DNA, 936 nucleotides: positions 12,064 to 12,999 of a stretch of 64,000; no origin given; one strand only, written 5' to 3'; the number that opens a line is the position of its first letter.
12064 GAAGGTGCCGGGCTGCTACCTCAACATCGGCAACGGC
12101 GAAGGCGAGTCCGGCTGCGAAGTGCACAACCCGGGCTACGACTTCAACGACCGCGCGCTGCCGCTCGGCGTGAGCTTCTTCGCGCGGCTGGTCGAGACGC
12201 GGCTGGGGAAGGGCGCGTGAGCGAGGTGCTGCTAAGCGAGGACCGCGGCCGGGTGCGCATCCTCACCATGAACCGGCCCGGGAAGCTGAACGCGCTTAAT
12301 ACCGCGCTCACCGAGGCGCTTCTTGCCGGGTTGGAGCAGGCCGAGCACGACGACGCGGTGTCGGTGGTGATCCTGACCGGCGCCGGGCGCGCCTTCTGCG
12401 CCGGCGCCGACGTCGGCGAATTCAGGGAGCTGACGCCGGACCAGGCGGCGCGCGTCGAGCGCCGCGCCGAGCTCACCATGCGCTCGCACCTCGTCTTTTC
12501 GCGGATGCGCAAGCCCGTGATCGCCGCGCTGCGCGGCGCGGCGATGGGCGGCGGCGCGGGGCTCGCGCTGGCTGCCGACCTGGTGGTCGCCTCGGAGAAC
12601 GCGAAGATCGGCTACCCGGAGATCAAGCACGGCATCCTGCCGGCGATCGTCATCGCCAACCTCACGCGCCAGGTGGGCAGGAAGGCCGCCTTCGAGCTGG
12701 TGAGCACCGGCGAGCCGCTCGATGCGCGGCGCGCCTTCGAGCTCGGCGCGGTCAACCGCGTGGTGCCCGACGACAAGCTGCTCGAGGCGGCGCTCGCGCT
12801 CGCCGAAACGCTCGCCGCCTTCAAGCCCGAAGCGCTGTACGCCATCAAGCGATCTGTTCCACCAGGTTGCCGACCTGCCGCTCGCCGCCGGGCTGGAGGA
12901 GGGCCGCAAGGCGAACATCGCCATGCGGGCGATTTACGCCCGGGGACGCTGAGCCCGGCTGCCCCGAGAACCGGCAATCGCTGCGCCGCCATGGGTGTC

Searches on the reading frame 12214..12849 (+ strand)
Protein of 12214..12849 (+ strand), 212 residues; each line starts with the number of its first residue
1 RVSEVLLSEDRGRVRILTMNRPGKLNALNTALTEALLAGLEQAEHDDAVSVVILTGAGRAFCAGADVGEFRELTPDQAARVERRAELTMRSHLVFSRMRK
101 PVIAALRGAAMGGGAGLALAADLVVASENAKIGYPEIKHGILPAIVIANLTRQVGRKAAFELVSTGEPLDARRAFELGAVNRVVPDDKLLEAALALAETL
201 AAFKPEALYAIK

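Call 53: search_protein_families(library=ncbifam, proteins=[window:12214-12849:+], max_evalue=0.00001)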
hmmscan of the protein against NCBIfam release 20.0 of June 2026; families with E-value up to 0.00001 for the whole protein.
window:12214-12849:+ (212 aa): 73 families (the best 25 are shown)
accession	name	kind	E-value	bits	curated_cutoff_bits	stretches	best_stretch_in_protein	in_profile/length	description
NF051848.1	EnCoAHydtEchA19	equivalog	2.9e-55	187.6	400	1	8-212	4-209/258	enoyl-CoA hydratase EchA19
NF004840.0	PRK06190.1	equivalog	5.5e-53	180.2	253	1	3-211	3-209/260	enoyl-CoA hydratase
NF004634.0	PRK05980.1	equivalog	3.3e-50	170.9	375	1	3-211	2-213/263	crotonase/enoyl-CoA hydratase family protein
NF004517.0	PRK05862.1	equivalog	1.3e-47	162.5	396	1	4-211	4-207/257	enoyl-CoA hydratase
NF006100.0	PRK08252.1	subfamily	4.3e-46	157.6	282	1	4-212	3-205/254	crotonase/enoyl-CoA hydratase family protein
NF007239.0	PRK09674.1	equivalog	1.4e-45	155.8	371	1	5-212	5-208/257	2,3-dehydroadipyl-CoA hydratase PaaF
NF004475.0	PRK05809.1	subfamily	3.3e-45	154.6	394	1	5-208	6-207/260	short-chain-enoyl-CoA hydratase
NF046063.1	oxepin_alt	equivalog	1.4e-44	152.5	300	1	6-212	2-209/254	oxepin-CoA hydrolase, alternative type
NF006007.0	PRK08138.1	subfamily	1.1e-43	149.5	355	1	4-212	8-212/261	enoyl-CoA hydratase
NF005864.0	PRK07799.1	equivalog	5.1e-43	147.2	316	1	6-212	10-217/266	crotonase/enoyl-CoA hydratase family protein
NF006008.0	PRK08139.1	equivalog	6.4e-43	147.2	313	1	3-208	10-213/266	enoyl-CoA hydratase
NF005803.0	PRK07658.1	equivalog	1.4e-42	145.9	313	1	11-208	9-204/257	enoyl-CoA hydratase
NF004857.0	PRK06210.1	equivalog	1.8e-41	142.4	341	1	3-211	8-225/275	enoyl-CoA hydratase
NF005700.0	PRK07511.1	subfamily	4.9e-41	141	274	1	3-212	2-212/260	enoyl-CoA hydratase family protein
NF042430.2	EnCoAhydt_DpgD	equivalog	1.4e-40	139.4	400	1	10-212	3-209/258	enoyl-CoA-hydratase DpgD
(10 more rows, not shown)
